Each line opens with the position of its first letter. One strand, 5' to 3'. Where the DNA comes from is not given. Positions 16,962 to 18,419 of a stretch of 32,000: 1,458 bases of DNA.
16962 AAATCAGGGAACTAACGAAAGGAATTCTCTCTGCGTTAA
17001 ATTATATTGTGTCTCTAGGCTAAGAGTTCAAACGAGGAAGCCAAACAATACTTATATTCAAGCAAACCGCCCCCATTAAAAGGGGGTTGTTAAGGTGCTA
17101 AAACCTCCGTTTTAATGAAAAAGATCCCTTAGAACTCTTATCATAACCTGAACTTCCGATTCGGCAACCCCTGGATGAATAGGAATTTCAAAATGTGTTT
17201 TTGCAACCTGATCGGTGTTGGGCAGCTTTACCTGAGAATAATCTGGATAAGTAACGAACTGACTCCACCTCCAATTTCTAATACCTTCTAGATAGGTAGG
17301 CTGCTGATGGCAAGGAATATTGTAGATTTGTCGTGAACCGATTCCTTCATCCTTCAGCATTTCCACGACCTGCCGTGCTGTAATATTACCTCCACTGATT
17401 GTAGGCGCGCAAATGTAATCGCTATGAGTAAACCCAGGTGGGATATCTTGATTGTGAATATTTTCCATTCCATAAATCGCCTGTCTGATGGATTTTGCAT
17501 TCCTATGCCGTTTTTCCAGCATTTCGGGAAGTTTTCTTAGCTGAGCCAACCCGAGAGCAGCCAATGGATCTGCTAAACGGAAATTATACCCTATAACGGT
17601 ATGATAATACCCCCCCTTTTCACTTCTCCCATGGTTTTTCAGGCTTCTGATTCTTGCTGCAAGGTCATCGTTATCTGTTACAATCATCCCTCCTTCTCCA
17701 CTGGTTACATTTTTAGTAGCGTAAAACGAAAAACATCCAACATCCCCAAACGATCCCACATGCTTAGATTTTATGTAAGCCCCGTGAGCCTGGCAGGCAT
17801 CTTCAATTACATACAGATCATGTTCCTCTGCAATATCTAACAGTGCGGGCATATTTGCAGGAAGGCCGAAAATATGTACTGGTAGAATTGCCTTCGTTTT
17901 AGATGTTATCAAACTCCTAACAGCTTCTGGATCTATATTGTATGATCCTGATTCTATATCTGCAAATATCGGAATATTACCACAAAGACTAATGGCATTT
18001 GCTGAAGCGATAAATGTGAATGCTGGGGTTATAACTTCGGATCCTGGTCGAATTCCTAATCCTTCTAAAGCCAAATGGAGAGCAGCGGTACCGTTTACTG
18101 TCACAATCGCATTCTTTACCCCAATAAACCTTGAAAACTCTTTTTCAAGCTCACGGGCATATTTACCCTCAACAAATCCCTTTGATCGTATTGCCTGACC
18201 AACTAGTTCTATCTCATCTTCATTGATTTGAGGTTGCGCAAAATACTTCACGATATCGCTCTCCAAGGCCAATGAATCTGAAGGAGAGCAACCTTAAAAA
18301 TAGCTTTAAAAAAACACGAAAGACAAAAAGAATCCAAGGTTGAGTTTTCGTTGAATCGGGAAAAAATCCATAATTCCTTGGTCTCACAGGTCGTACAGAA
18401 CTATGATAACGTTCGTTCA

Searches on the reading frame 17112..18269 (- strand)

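Call 101: search_protein_families(library=pfam, proteins=[window:17112-18269:-], max_evalue=0.00001)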
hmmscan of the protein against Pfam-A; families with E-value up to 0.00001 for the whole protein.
window:17112-18269:- (385 aa): 3 families
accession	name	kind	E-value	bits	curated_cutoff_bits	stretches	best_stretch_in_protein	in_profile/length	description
PF01041.23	DegT_DnrJ_EryC1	-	1e-112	377.4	19.8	1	14-378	2-357/360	DegT/DnrJ/EryC1/StrS aminotransferase family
PF01212.27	Beta_elim_lyase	-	1.1e-07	31.9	27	1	37-269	33-269/288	Beta-eliminating lyase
PF00155.27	Aminotran_1_2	-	5.7e-07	29.5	19.7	1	30-157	36-185/361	Aminotransferase class I and II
